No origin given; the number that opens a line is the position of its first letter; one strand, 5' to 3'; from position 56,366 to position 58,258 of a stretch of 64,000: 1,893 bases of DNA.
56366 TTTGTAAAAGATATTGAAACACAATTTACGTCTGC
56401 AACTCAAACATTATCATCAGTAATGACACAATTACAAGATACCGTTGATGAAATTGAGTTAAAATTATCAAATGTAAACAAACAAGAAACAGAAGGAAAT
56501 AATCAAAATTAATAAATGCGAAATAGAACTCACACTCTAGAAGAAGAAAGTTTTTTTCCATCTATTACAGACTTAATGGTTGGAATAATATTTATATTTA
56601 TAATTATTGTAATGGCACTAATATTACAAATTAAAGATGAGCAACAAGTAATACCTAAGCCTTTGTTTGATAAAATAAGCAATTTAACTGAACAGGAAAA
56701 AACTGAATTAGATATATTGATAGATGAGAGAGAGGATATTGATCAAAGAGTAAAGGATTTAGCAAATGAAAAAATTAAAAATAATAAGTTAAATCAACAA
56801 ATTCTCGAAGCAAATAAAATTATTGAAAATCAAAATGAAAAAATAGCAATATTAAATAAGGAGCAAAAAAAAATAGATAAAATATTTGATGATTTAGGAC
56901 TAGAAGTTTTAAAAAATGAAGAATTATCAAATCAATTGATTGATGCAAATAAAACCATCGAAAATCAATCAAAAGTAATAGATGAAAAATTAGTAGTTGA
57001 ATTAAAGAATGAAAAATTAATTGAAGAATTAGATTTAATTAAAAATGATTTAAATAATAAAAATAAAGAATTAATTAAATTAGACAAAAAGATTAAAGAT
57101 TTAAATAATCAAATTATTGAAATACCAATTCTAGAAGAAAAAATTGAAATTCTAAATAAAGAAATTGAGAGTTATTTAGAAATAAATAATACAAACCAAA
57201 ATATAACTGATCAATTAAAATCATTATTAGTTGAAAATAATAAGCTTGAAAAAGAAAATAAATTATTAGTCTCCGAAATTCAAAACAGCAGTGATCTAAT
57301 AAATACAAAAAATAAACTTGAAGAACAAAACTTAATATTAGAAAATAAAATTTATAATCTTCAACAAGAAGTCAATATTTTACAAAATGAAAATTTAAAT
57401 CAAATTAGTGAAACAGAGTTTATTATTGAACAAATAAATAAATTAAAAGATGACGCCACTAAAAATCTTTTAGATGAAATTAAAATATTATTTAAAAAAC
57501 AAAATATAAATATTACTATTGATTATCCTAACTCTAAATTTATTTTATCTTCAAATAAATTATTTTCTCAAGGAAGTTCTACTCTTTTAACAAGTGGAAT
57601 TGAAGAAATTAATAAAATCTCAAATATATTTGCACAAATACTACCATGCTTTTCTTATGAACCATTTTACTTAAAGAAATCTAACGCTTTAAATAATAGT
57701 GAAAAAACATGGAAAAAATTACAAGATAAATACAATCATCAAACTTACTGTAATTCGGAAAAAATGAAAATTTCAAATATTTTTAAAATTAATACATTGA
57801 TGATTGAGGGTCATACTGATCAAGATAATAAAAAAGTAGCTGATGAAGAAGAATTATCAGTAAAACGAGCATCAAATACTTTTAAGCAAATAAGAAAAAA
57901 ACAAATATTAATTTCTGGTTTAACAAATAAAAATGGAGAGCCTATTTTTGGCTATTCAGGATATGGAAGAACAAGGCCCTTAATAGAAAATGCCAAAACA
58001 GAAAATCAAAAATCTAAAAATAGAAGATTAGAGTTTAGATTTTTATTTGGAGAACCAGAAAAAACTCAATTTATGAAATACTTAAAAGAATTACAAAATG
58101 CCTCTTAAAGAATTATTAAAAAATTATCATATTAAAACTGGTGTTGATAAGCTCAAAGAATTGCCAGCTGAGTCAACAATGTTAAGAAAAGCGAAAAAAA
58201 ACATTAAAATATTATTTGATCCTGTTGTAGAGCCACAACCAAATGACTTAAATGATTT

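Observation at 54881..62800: Divergent four-gene Zorya type-I-like anti-phage operon (stator-like ZorAB + EH-signature ZorC + SNF2/Mrr ZorD)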

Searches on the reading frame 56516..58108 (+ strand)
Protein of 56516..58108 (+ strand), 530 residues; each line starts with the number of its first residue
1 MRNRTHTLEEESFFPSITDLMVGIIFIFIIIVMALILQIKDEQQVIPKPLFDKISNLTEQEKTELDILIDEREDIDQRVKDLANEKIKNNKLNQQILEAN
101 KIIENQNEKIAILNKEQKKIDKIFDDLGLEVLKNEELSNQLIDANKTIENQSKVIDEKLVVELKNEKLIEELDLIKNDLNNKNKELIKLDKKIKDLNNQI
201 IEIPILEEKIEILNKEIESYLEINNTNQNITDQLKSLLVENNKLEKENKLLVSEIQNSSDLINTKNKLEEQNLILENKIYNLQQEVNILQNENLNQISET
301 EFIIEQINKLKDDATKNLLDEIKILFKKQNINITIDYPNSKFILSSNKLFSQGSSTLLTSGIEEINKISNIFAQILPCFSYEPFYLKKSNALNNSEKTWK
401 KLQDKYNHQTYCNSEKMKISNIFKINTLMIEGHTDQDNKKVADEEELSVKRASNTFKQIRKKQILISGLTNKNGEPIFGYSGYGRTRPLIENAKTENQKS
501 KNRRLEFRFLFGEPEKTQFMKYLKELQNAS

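Call 3: search_protein_families(library=padloc, proteins=[window:56516-58108:+], max_evalue=0.01)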
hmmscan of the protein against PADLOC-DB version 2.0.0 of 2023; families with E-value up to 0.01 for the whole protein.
window:56516-58108:+ (530 aa): 5 families
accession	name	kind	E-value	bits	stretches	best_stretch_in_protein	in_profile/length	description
PDLC00610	ZorB1|ZorB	-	7.3e-46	154.8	3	420-527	142-252/254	MotB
PDLC00612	ZorB1|ZorB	-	1.4e-41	141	2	260-525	62-282/293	MotB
PDLC00608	ZorB1|ZorB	-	7.3e-31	105.3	2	299-522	46-238/243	MotB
PDLC00609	ZorB1|ZorB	-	5.5e-14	50.2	3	424-522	132-227/232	MotB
PDLC00641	ZorB2|ZorB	-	1.4e-09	36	2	424-510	132-223/238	MotB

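Call 4: search_protein_families(library=pfam, proteins=[window:56516-58108:+], max_evalue=0.01)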
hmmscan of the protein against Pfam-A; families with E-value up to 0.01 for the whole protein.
window:56516-58108:+ (530 aa): 1 family
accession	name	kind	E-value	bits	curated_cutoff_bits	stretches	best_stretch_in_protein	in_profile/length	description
PF00691.25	OmpA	-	0.00028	21.6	27.2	1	414-502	21-97/98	OmpA family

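Call 8: find_encoding_contigs(protein=window:56516-58108:+, flank=10000, max_places=6)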
Protein window:56516-58108:+ (530 aa): 8 contigs read that carry it; 6 places shown.
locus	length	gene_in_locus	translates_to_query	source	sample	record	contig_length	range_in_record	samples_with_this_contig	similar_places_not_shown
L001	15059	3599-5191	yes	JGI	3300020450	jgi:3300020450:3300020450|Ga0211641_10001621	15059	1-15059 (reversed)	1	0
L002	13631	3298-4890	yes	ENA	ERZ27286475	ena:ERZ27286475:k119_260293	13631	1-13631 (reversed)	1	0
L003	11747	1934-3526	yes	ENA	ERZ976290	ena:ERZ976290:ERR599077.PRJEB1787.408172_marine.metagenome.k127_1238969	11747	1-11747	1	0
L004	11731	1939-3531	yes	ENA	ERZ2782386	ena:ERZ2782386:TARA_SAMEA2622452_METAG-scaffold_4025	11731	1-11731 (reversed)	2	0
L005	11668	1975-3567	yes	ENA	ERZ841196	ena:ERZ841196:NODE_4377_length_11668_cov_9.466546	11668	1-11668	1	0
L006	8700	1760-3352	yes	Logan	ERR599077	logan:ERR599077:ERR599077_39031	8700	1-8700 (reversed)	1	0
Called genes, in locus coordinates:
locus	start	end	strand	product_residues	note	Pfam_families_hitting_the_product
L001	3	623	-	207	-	?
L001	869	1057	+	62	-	-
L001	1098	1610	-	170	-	-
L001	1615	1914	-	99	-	-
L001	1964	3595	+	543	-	PF04513:Baculo_PEP_C (faint), PF10824:T7SS_ESX_EspC (faint), PF01442:Apolipoprotein (weak), PF07889:DUF1664 (faint), PF26039:Dcst2 (faint), PF27241:CLIP1 (faint), PF28175:T4SS_LegC2C7 (faint)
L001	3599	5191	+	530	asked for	-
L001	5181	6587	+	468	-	PF15611:EH_Signature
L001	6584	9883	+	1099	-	PF00176:SNF2-rel_dom, PF04851:ResIII, PF00271:Helicase_C, PF04471:Mrr_cat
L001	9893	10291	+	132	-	-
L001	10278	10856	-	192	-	-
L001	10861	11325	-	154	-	-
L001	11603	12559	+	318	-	PF14088:DUF4268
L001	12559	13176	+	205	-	-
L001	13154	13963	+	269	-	PF12705:PDDEXK_1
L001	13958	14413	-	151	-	-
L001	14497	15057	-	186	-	?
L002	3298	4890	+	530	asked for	-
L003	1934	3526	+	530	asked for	-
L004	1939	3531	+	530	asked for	-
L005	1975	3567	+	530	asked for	-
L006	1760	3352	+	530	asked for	-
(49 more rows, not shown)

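Call 9: find_homologous_proteins(query=window:56516-58108:+)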
Query window:56516-58108:+ (530 aa): 10 proteins with E <= 0.001 among 8000 candidates.
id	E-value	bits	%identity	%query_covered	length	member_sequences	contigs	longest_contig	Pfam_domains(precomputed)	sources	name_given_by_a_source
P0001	0.0e+0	1077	100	100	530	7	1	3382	-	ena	-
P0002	1.1e-175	603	60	100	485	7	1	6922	-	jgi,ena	-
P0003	1.6e-119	418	45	99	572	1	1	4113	-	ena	-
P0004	3.7e-118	414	45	99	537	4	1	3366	-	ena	-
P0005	4.5e-115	403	45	99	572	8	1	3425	-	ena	-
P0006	1.7e-20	92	33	33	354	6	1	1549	-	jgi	-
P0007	1.5e-12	65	26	37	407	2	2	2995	PF00691.26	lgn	-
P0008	1.6e-12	65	26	51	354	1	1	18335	PF00691.26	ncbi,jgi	jgi:flagellar motor protein MotB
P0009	5.3e-11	60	26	38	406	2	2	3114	-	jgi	jgi:outer membrane protein OmpA-like peptidoglycan-associated protein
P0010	3.5e-10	58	25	36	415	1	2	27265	-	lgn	-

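Call 18: search_solved_structures(query=window:56516-58108:+, max_evalue=0.01, show_alignments=3)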
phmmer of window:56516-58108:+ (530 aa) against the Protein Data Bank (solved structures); distinct sequences matched with E-value up to 0.01: 1.
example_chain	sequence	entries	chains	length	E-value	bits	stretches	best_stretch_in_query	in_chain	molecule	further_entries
8vvn_B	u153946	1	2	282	1.2e-14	57.4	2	425-521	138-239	Chemotaxis protein MotB-related protein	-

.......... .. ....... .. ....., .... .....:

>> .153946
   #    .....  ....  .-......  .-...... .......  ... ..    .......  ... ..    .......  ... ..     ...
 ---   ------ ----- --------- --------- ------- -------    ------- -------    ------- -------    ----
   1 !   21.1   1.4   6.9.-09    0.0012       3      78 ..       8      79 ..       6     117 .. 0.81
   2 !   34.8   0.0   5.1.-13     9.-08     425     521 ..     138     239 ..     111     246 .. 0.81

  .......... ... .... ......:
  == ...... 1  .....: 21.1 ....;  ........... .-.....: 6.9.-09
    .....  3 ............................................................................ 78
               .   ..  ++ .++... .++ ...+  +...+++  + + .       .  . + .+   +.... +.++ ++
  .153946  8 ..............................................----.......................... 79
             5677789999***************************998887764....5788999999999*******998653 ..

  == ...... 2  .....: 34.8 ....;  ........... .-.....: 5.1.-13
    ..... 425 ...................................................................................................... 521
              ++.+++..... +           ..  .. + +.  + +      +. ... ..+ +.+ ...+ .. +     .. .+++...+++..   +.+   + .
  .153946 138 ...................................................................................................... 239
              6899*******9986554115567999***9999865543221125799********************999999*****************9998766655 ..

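Call 39: predict_structure(alignment_id=A2)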
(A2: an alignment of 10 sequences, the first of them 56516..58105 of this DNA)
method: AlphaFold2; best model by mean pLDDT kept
length: 530 residues; sequences in the alignment: 10
mean_pLDDT: 73.7   pTM: 0.46
mean pLDDT of the five models: 73.7, 69.2, 69.1, 67.8, 65.5
residues with pLDDT >= 90: 94; 70-90: 235; 50-70: 155; < 50: 46
segments of 3 or more residues with pLDDT < 50: 1-13, 70-80, 195-204, 293-296
pLDDT, mean of each block of 10 residues (from residue 1): 39 58 84 76 51 59 54 48 58 76 78 74 59 58 70 70 66 72 66 45 51 69 68 76 78 68 74 81 71 55 81 91 93 91 84 88 94 93 75 76 89 88 93 72 81 95 90 92 74 75 90 82 68
secondary structure, 60 per line:
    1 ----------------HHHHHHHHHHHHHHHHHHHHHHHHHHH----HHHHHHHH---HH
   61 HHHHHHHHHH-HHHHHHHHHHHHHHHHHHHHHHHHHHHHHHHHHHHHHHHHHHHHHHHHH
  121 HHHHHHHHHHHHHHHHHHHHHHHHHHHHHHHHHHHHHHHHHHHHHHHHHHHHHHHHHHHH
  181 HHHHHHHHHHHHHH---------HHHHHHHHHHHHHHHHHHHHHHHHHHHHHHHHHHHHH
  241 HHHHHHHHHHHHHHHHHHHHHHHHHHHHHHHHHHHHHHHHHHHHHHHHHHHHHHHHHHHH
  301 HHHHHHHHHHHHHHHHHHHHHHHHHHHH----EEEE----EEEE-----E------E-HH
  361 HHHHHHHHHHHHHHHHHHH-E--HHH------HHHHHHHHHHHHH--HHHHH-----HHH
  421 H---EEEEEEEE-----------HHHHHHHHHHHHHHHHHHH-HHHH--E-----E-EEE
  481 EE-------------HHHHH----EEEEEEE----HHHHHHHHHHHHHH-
elements in order: H17-43 H48-55 H59-70 H72-194 H204-328 E333-336 E341-344 H359-379 H393-405 H408-412 H418-421 E425-432 H444-462 H464-467 E478-482 H496-500 E505-511 H516-529

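Call 48: fold_search(model_id=the predicted structure, library=pdb)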
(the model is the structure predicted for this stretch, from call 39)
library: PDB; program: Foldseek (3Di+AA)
matches with E <= 10: 165; with E <= 0.001: 100
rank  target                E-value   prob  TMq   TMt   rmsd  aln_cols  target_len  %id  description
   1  8vvn_B                1.4e-09  1.00  0.29  0.62   5.7       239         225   24  Cryo-EM structure of a type I ZorAB complex from Shewanella sp. strain ANA-3 (released 2025-02-05)
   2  9ljl_A                6.7e-08  1.00  0.22  0.68   5.8       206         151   19  Structure of the periplasmic domain of MotS from Bacillus subtilis in 300 mM NaCl (released 2025-02-26)
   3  8vvn_A                9.0e-08  1.00  0.30  0.64   4.6       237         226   25  Cryo-EM structure of a type I ZorAB complex from Shewanella sp. strain ANA-3 (released 2025-02-05)
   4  9ljl_B                2.3e-07  1.00  0.23  0.70   5.4       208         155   18  Structure of the periplasmic domain of MotS from Bacillus subtilis in 300 mM NaCl (released 2025-02-26)
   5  9ljk_A                3.1e-07  1.00  0.23  0.72   5.1       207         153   19  Structure of the periplasmic domain of MotS from Bacillus subtilis (released 2025-02-26)
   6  3s0y_A                3.1e-07  1.00  0.19  0.48   7.0       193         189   19  The crystal structure of the periplasmic domain of MotB (residues 64-256). (released 2012-03-14)
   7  3s0h_B                3.9e-07  1.00  0.19  0.56   6.1       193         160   20  The crystal structure of the periplasmic domain of Helicobacter pylori MotB (residues 90-256). (released 2012-03-14)
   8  9ljk_B                4.2e-07  1.00  0.23  0.69   5.4       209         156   19  Structure of the periplasmic domain of MotS from Bacillus subtilis (released 2025-02-26)
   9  3s03_A                6.3e-07  1.00  0.19  0.60   7.0       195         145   19  The crystal structure of the periplasmic domain of Helicobacter pylori MotB (residues 97-256, P43). (released 2012-03-14)
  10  9ljm_A                8.5e-07  1.00  0.22  0.68   5.4       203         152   19  Structure of the periplasmic domain of MotS from Bacillus subtilis in 300 mM KCl (released 2025-02-26)
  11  3s0h_A                1.0e-06  1.00  0.19  0.55   7.2       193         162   19  The crystal structure of the periplasmic domain of Helicobacter pylori MotB (residues 90-256). (released 2012-03-14)
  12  6jfw_A                1.4e-06  1.00  0.22  0.69   4.3       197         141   16  Crystal structure of PA0833 periplasmic domain from Pseudomonas aeruginosa reveals an unexpected enlarged peptidoglyca (released 2019-03-20)
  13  5jir_B                1.5e-06  1.00  0.22  0.28   4.0       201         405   16  Crystal structure of Treponema pallidum protein Tp0624 (released 2016-11-23)
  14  3s0h_C                1.7e-06  1.00  0.19  0.54   6.9       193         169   19  The crystal structure of the periplasmic domain of Helicobacter pylori MotB (residues 90-256). (released 2012-03-14)
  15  2zvy_A                2.1e-06  1.00  0.21  0.53   8.9       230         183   13  Structure of the periplasmic domain of MotB from Salmonella (crystal form II) (released 2009-09-01)
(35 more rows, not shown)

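Call 56: search_protein_families(library=padloc, proteins=[L001:11603-12559:+, L001:12559-13176:+, L001:13154-13963:+, L001:10278-10856:-, L001:10861-11325:-, L001:13958-14413:-, L001:1098-1610:-], max_evalue=0.001)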
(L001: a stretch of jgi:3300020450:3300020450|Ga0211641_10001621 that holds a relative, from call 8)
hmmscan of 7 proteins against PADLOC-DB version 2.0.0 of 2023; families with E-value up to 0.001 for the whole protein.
L001:11603-12559:+ (318 aa): 4 families
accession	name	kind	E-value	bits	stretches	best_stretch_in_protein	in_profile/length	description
PDLC04911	PDC-S11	-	5.5e-117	388.6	1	2-308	4-314/318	-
PDLC04912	PDC-S11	-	6.7e-112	371.7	1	2-308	4-312/313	-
PDLC04914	PDC-S11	-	1.5e-83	278.6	1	3-309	5-311/314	-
PDLC04913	PDC-S11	-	3.7e-22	76.9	1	97-312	147-370/375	-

L001:12559-13176:+ (205 aa): 0 families

L001:13154-13963:+ (269 aa): 2 families
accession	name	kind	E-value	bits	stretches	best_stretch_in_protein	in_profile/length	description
PDLC01250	Cas4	-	2.3e-05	22.7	1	127-259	58-163/168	"CAS-I,CAS-II,CAS-III,CAS-IV,CAS-V,CAS-VI; acquisition_associated"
PDLC00943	Cas4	-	8.7e-05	20.5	1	134-259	70-174/180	CRISPR-associated protein Cas4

L001:10278-10856:- (192 aa): 0 families

L001:10861-11325:- (154 aa): 0 families

L001:13958-14413:- (151 aa): 0 families

L001:1098-1610:- (170 aa): 0 families

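Call 57: find_encoding_contigs(protein=P0002, flank=10000, max_places=3)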
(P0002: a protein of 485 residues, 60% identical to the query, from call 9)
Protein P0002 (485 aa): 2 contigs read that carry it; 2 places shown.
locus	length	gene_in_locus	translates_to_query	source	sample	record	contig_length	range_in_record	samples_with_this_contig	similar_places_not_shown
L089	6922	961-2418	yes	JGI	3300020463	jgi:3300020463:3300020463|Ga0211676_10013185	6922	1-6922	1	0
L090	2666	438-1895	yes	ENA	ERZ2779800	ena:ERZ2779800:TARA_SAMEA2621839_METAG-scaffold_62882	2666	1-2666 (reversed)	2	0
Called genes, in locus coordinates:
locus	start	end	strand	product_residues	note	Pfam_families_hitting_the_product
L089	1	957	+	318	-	?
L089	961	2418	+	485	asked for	-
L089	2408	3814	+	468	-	PF15611:EH_Signature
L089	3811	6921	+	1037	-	?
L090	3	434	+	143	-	?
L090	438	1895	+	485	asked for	-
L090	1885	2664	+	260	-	?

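Call 58: find_encoding_contigs(protein=P0003, flank=10000, max_places=3)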
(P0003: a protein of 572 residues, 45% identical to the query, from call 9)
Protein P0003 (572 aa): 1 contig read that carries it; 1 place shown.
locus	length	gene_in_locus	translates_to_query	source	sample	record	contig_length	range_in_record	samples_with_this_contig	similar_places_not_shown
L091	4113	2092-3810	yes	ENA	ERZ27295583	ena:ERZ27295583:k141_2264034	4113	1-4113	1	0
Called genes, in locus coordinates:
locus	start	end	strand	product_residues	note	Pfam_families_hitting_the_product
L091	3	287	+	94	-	?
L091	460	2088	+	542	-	PF04513:Baculo_PEP_C (faint), PF07464:ApoLp-III (faint), PF26039:Dcst2 (faint), PF01442:Apolipoprotein (weak)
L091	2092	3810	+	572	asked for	-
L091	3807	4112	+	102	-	?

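Call 86: predict_structure(alignment_id=A4)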
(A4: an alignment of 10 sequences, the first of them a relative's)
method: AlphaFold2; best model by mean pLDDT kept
length: 572 residues; sequences in the alignment: 10
mean_pLDDT: 73.0   pTM: 0.44
mean pLDDT of the five models: 73.0, 71.3, 66.5, 66.2, 65.6
residues with pLDDT >= 90: 116; 70-90: 247; 50-70: 149; < 50: 60
segments of 3 or more residues with pLDDT < 50: 1-15, 40-48, 66-72, 175-178, 267-270, 331-337
pLDDT, mean of each block of 10 residues (from residue 1): 36 54 79 69 44 51 49 50 62 74 78 75 76 76 75 68 57 48 59 74 78 76 74 63 77 73 55 57 70 68 61 70 65 45 78 92 94 88 85 84 91 95 89 74 92 91 93 83 67 93 93 93 78 71 84 90 79 69
secondary structure, 60 per line:
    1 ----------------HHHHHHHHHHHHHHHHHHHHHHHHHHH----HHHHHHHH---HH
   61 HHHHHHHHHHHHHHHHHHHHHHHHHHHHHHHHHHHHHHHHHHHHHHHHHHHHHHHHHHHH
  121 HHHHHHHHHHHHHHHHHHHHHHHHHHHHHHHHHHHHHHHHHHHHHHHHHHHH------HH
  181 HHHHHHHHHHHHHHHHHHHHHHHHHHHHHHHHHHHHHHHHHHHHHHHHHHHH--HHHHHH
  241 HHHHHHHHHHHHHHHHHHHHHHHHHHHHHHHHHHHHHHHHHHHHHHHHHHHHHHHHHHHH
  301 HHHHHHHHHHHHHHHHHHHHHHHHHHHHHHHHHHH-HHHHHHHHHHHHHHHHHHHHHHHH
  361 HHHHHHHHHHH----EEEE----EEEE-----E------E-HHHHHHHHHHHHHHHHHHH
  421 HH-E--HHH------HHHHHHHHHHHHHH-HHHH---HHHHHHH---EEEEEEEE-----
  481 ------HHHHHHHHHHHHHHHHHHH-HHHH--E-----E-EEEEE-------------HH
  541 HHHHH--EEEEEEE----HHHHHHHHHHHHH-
elements in order: H17-43 H48-55 H59-172 H179-232 H235-335 H337-371 E376-379 E384-387 H402-422 H436-449 H451-454 H458-464 E468-475 H487-505 H507-510 E521-525 H539-545 E548-554 H559-571
